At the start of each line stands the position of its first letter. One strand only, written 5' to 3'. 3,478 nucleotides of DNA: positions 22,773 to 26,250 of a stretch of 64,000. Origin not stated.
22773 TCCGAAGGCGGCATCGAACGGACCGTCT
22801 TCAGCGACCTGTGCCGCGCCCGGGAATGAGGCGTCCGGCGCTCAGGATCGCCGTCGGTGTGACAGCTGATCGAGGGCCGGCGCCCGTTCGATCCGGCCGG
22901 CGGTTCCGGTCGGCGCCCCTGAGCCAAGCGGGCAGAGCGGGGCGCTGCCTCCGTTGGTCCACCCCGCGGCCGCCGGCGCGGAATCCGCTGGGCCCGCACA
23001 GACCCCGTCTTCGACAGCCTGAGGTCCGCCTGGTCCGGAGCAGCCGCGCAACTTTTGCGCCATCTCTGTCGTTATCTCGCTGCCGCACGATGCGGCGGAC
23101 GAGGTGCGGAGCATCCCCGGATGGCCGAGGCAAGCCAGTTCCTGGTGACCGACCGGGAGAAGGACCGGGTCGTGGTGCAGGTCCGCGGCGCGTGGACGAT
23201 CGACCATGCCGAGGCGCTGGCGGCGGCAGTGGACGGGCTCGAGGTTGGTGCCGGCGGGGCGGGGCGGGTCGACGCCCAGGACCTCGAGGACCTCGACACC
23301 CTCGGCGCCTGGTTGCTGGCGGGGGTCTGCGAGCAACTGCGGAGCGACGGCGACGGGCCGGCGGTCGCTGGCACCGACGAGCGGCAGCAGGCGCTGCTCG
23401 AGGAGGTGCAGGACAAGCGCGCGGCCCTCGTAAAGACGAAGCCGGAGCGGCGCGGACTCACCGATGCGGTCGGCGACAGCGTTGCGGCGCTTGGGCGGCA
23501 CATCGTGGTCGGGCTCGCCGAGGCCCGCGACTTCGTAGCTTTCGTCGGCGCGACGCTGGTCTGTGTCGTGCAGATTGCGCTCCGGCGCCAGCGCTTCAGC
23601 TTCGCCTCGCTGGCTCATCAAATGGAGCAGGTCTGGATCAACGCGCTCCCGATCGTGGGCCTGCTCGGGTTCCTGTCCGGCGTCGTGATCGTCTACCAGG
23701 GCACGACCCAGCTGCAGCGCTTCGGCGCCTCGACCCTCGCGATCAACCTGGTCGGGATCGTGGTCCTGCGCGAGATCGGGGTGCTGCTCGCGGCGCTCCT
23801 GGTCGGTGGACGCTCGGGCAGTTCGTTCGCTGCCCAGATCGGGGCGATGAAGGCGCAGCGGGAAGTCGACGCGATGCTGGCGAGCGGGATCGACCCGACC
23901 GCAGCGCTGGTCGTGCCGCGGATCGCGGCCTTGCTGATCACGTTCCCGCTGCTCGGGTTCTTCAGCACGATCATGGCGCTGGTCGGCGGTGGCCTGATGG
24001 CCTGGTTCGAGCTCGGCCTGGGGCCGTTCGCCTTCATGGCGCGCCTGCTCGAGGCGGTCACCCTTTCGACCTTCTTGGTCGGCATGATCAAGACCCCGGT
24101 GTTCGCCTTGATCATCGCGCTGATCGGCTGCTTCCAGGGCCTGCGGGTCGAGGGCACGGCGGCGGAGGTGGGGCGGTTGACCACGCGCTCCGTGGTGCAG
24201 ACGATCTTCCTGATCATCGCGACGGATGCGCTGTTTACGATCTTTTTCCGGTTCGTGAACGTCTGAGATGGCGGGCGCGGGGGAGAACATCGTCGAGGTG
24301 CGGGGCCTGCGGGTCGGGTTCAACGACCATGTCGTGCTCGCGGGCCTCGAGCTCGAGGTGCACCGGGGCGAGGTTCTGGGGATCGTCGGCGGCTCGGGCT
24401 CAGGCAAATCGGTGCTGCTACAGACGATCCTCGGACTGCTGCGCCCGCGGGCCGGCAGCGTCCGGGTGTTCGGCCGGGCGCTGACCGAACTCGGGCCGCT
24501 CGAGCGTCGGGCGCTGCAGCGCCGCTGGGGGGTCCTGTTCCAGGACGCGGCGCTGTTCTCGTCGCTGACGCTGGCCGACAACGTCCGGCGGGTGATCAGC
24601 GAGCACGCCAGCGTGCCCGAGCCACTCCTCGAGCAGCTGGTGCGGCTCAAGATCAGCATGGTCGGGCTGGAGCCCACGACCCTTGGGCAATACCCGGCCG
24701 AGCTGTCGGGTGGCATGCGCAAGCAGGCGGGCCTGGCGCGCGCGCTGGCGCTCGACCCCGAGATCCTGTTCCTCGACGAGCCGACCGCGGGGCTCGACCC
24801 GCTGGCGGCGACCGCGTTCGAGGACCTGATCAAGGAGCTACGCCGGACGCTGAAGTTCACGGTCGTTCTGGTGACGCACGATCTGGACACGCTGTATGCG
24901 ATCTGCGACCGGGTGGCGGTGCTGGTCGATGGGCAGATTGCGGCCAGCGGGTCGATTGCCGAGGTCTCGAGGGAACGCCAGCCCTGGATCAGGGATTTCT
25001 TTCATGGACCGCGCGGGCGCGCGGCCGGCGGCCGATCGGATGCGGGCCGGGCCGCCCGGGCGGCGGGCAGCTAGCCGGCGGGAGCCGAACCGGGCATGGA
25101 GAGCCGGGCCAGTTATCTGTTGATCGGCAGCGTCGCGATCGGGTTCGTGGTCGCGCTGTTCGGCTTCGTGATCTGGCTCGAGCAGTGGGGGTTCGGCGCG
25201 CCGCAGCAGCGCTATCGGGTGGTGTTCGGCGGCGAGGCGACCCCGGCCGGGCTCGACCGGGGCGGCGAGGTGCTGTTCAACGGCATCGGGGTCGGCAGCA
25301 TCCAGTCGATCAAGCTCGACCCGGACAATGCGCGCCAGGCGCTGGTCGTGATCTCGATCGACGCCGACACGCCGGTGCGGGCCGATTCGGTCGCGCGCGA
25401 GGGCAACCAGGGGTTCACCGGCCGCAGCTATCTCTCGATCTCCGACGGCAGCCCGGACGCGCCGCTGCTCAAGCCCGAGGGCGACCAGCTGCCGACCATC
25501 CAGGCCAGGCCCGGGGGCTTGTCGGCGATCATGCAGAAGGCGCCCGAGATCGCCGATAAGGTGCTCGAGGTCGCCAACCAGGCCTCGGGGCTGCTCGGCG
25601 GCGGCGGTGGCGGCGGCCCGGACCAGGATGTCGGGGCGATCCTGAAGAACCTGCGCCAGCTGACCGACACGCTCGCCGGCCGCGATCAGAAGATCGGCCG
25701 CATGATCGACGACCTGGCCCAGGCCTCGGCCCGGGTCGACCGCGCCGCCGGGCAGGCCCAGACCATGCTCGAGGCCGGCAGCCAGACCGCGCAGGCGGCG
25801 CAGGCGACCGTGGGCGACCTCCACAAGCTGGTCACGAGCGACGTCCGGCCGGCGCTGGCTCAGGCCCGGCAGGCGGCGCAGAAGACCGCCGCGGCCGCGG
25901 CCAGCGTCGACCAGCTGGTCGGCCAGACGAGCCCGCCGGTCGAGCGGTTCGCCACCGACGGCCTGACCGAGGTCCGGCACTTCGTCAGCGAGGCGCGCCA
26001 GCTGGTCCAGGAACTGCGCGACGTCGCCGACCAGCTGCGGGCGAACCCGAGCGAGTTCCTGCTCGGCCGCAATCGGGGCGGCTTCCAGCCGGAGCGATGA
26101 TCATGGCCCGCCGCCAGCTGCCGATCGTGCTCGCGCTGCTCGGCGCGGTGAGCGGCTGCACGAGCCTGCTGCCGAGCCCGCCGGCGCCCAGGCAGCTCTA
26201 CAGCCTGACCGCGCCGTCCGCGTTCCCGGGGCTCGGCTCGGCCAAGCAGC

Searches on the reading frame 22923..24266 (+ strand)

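Call 26: search_protein_families(library=pfam, proteins=[window:22923-24266:+], max_evalue=0.001)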
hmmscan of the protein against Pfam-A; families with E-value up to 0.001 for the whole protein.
window:22923-24266:+ (447 aa): 2 families
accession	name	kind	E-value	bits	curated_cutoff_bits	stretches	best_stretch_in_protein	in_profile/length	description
PF02405.21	MlaE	-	3.9e-66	223.1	22.5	1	231-440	2-211/212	Permease MlaE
PF13466.11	STAS_2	-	0.00025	21.6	29.2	1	85-152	1-67/80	STAS domain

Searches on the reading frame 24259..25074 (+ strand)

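Call 26: search_protein_families(library=pfam, proteins=[window:24259-25074:+], max_evalue=0.001)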
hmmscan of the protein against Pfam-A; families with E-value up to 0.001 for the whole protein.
window:24259-25074:+ (271 aa): 3 families
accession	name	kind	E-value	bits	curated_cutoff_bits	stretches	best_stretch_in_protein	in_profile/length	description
PF00005.33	ABC_tran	-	1.3e-31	110.5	25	1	28-177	2-137/137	ABC transporter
PF13304.12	AAA_21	-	1.1e-11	45.8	27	1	140-208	229-299/304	AAA domain, putative AbiEii toxin, Type IV TA system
PF02463.25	SMC_N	-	0.00039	20.4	40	0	147-208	135-200/220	RecF/RecN/SMC N terminal domain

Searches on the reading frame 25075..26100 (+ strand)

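Call 26: search_protein_families(library=pfam, proteins=[window:25075-26100:+], max_evalue=0.001)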
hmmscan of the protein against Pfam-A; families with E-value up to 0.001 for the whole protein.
window:25075-26100:+ (341 aa): 2 families
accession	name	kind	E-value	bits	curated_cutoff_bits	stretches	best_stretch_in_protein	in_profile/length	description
PF02470.25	MlaD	-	1.6e-12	47.9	25.1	1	59-125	14-81/81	MlaD protein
PF11887.13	Mce4_CUP1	-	0.00058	20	32.6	0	185-255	58-128/222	Cholesterol uptake porter CUP1 of Mce4, putative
